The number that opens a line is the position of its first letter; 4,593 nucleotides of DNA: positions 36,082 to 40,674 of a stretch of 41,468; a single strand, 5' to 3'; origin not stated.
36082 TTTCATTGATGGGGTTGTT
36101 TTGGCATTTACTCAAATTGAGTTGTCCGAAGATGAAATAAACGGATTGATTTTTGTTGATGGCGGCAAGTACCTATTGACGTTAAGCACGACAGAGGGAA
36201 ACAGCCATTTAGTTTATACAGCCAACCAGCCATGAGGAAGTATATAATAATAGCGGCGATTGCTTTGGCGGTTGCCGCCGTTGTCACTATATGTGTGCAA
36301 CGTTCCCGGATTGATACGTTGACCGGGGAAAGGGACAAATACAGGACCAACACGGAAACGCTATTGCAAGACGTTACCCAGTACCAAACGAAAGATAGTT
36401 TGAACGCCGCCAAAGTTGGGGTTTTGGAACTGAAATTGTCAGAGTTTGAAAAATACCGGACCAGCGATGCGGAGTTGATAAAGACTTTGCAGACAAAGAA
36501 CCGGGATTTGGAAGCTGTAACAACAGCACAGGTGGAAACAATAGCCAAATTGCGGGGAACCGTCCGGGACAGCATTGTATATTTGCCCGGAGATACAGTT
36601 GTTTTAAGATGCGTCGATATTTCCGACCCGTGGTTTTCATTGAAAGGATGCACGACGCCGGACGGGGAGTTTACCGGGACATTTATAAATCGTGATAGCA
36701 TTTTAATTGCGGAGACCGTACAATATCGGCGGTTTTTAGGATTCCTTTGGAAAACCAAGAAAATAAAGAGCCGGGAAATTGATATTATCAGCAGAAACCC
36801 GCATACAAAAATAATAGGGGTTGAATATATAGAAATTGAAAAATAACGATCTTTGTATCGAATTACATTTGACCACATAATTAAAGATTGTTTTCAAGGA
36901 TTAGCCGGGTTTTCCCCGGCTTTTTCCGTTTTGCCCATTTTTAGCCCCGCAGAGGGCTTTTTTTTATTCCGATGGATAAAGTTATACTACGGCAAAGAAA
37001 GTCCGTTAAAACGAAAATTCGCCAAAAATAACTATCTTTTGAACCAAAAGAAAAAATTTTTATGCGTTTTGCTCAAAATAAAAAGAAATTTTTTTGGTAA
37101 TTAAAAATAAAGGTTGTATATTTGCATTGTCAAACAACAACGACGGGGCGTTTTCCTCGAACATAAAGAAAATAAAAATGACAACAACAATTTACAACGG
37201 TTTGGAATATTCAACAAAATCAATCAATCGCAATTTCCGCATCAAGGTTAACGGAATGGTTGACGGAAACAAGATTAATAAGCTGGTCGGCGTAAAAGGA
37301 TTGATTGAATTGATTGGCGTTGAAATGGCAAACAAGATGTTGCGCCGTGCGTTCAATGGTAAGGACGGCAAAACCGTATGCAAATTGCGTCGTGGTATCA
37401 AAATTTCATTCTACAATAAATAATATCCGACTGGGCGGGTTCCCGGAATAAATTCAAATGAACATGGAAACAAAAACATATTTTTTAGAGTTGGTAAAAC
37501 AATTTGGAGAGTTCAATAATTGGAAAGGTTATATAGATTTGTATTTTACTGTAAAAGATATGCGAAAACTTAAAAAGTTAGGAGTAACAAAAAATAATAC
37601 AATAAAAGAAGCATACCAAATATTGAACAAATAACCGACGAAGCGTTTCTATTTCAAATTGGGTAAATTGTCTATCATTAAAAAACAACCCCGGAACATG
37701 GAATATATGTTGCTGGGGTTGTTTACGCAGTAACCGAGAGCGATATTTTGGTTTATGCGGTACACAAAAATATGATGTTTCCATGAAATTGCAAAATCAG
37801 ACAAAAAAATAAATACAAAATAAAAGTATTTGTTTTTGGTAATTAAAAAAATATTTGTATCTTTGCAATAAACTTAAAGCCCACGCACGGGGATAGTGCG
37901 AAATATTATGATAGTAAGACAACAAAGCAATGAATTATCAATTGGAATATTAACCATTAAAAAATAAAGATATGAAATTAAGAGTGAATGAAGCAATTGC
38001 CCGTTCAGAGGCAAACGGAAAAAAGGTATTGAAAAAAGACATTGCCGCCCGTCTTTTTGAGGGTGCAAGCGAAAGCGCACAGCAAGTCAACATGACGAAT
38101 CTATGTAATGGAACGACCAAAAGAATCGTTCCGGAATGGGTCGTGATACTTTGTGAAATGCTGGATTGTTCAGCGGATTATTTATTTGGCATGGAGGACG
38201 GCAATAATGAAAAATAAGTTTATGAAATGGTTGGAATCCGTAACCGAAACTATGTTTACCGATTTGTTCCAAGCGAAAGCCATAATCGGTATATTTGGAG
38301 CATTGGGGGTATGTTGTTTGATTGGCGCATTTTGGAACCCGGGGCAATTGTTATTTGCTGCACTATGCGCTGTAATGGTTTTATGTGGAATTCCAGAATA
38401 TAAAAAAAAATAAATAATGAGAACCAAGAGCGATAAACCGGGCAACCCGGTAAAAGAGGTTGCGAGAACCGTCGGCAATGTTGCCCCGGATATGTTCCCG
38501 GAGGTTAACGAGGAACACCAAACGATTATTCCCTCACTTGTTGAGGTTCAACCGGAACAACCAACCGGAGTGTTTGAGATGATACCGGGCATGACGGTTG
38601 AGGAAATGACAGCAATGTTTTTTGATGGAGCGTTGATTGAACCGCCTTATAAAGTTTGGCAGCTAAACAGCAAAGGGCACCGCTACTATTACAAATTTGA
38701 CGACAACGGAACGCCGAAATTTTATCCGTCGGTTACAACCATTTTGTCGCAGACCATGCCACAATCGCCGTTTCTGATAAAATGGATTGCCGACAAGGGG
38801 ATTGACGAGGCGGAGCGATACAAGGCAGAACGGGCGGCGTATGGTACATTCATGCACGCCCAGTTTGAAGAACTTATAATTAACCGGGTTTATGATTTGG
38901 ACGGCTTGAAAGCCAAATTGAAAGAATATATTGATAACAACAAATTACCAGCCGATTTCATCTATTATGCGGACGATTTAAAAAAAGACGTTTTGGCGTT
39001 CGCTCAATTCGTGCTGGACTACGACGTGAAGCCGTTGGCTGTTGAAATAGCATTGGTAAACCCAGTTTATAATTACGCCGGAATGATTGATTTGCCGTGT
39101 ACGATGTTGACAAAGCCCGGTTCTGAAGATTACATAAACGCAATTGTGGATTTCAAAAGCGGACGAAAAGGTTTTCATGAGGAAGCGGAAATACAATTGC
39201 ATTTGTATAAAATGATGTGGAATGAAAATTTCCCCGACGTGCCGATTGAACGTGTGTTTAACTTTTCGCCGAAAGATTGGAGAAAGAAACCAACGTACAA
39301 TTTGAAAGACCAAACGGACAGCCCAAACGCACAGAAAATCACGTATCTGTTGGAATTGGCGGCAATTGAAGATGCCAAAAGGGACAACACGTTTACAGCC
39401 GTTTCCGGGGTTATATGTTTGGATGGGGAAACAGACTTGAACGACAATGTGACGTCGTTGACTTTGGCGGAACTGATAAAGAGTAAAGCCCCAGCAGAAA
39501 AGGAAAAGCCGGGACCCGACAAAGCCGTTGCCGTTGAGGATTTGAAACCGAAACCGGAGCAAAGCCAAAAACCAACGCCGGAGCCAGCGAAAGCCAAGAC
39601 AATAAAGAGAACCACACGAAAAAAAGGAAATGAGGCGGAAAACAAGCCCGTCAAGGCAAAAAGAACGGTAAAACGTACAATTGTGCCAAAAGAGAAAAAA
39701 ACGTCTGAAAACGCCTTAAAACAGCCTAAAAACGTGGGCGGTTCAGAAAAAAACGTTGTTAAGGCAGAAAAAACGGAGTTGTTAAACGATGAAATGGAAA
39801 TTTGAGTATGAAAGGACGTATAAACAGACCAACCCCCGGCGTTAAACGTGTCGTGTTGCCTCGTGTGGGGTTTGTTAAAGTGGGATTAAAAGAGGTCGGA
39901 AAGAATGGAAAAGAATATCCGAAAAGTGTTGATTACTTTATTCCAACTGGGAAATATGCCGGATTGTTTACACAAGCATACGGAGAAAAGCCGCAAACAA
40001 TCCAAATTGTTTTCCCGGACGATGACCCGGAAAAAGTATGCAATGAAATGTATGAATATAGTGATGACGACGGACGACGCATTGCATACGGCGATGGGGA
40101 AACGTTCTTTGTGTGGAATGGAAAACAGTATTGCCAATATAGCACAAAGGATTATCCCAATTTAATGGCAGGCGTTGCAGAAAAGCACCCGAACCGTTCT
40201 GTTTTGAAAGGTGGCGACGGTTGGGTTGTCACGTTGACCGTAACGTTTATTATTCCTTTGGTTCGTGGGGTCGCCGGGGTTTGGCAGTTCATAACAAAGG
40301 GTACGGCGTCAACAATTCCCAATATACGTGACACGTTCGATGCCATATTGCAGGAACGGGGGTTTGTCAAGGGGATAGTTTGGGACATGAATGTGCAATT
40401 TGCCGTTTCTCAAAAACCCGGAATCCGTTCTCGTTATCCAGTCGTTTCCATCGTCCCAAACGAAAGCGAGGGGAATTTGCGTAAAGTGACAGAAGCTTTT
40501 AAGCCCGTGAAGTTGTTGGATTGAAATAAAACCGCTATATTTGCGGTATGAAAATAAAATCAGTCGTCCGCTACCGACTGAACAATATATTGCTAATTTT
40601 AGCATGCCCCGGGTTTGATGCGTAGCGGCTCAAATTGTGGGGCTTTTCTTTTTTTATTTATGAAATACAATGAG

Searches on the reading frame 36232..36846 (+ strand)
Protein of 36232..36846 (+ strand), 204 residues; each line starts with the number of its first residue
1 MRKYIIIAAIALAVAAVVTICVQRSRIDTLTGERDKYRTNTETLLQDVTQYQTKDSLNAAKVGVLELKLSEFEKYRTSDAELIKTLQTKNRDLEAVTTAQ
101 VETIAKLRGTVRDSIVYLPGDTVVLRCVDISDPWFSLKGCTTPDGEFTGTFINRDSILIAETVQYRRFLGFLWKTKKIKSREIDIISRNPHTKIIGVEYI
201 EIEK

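Call 7: search_protein_families(library=pfam, proteins=[window:36232-36846:+], max_evalue=0.01)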
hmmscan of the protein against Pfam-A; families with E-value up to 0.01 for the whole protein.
window:36232-36846:+ (204 aa): 1 family
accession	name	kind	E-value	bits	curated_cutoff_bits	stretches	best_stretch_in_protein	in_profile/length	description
PF20186.3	DUF6549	-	8.2e-39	133.6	27.4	1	32-204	3-167/167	Family of unknown function (DUF6549)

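Call 8: search_protein_families(library=phrogs, proteins=[window:36232-36846:+], max_evalue=0.001)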
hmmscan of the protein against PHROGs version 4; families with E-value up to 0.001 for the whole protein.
window:36232-36846:+ (204 aa): 1 family
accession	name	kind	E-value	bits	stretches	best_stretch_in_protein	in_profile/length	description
phrog_14010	-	unknown function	9.3e-40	137.4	1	2-204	2-197/197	-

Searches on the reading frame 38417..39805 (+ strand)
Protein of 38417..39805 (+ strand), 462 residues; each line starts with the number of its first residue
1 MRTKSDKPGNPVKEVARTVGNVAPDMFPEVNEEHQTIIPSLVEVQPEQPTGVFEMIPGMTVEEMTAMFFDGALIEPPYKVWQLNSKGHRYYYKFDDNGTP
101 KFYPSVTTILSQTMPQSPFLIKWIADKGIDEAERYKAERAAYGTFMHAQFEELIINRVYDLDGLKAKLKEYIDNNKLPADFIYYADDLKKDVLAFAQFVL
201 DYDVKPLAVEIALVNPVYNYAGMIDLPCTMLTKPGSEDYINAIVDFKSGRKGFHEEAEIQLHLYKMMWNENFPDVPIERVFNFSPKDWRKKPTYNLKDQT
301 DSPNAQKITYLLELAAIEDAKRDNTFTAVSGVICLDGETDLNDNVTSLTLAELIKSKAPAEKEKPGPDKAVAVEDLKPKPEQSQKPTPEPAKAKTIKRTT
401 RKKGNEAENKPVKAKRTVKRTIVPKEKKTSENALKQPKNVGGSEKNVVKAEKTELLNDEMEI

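Call 7: search_protein_families(library=pfam, proteins=[window:38417-39805:+], max_evalue=0.01)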
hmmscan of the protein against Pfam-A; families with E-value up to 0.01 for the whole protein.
window:38417-39805:+ (462 aa): 1 family
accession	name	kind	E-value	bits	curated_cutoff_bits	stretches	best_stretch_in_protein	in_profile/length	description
PF12705.13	PDDEXK_1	-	4.1e-05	24.1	22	1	131-284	27-189/247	PD-(D/E)XK nuclease superfamily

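Call 8: search_protein_families(library=phrogs, proteins=[window:38417-39805:+], max_evalue=0.001)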
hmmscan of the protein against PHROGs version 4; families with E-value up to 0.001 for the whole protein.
window:38417-39805:+ (462 aa): 2 families
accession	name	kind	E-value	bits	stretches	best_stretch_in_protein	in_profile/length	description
phrog_298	-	DNA, RNA and nucleotide metabolism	9.9e-35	121.3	1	58-300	23-246/293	exonuclease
phrog_69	-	DNA, RNA and nucleotide metabolism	1.4e-07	31.9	1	132-285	114-266/501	exonuclease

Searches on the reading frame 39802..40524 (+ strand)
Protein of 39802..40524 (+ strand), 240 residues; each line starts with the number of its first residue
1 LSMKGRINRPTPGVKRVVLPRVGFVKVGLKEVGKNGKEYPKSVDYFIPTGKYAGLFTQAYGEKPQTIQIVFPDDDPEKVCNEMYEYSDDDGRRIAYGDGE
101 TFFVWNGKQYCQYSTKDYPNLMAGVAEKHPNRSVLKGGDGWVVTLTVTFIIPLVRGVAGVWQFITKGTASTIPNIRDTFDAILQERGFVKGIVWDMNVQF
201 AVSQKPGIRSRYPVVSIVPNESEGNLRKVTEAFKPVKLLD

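Call 7: search_protein_families(library=pfam, proteins=[window:39802-40524:+], max_evalue=0.01)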
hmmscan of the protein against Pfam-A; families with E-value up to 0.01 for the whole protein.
window:39802-40524:+ (240 aa): 1 family
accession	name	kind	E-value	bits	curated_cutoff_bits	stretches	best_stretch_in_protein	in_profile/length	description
PF18897.5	Gp3-like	-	1.3e-28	100.6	23.6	1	22-219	1-190/191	Recombination directionality factor-like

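Call 8: search_protein_families(library=phrogs, proteins=[window:39802-40524:+], max_evalue=0.001)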
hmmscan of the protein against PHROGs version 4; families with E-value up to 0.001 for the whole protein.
window:39802-40524:+ (240 aa): 0 families
